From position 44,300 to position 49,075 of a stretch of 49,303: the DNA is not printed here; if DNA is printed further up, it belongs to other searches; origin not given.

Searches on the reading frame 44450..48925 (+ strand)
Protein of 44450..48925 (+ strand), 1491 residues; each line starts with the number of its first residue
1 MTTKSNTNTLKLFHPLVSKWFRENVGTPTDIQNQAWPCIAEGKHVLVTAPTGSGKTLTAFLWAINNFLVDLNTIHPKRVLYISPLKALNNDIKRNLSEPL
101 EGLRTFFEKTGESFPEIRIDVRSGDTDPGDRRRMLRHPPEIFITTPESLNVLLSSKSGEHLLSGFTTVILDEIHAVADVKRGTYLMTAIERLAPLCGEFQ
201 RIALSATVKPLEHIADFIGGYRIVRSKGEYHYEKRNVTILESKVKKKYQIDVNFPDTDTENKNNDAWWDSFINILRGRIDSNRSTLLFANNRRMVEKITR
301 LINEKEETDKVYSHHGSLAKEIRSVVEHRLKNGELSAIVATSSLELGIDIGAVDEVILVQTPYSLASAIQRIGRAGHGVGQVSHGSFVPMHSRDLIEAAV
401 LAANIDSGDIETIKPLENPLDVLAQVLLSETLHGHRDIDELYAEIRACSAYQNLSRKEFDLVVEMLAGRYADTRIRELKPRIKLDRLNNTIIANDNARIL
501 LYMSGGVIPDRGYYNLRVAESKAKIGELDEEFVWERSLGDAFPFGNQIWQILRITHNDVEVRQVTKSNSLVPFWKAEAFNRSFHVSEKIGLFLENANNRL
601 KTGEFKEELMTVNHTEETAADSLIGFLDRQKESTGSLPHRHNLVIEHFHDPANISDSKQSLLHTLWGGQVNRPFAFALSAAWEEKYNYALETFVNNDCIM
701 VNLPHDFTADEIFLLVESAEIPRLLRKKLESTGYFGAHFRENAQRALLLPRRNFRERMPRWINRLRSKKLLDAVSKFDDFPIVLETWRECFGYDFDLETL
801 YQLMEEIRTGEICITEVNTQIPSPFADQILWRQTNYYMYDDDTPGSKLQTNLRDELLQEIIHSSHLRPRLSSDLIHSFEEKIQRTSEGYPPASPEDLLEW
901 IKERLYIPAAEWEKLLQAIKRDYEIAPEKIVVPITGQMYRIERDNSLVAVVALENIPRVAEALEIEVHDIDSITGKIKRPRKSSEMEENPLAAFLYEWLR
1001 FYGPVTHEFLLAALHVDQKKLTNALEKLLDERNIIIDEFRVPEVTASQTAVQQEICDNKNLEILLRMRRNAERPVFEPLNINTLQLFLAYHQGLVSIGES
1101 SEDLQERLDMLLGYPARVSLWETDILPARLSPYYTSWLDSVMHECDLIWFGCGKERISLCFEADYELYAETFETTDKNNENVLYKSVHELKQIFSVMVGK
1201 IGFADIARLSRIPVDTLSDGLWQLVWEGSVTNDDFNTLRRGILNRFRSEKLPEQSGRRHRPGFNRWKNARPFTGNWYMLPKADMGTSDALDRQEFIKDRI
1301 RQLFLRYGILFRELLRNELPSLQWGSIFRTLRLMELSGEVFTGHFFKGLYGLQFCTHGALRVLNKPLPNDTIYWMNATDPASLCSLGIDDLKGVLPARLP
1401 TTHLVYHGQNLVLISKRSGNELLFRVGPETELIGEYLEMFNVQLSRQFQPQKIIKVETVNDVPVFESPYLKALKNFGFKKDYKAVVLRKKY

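Call 53: search_protein_families(library=pfam, proteins=[window:44450-48925:+], max_evalue=0.00001)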
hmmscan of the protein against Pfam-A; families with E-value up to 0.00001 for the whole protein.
window:44450-48925:+ (1491 aa): 6 families
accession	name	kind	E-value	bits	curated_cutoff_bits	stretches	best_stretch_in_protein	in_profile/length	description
PF08494.16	DEAD_assoc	-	8.8e-47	159.8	23.5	1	637-826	1-191/191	DEAD/H associated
PF19306.5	WH_Lhr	-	6.1e-35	120.5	27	1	405-568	3-165/168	Large helicase-related protein, winged helix domain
PF00270.35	DEAD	-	2e-30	106.2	26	1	29-209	1-161/167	DEAD/DEAH box helicase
PF00271.37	Helicase_C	-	6.9e-19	68.6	23.5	1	273-376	8-107/110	Helicase conserved C-terminal domain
PF23234.1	WH4_Lhr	-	4.1e-16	58.8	27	1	1291-1367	3-79/87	Large helicase-related protein, winged-helix domain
PF04851.21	ResIII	-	4.2e-09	37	22.5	1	40-209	21-163/164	Type III restriction enzyme, res subunit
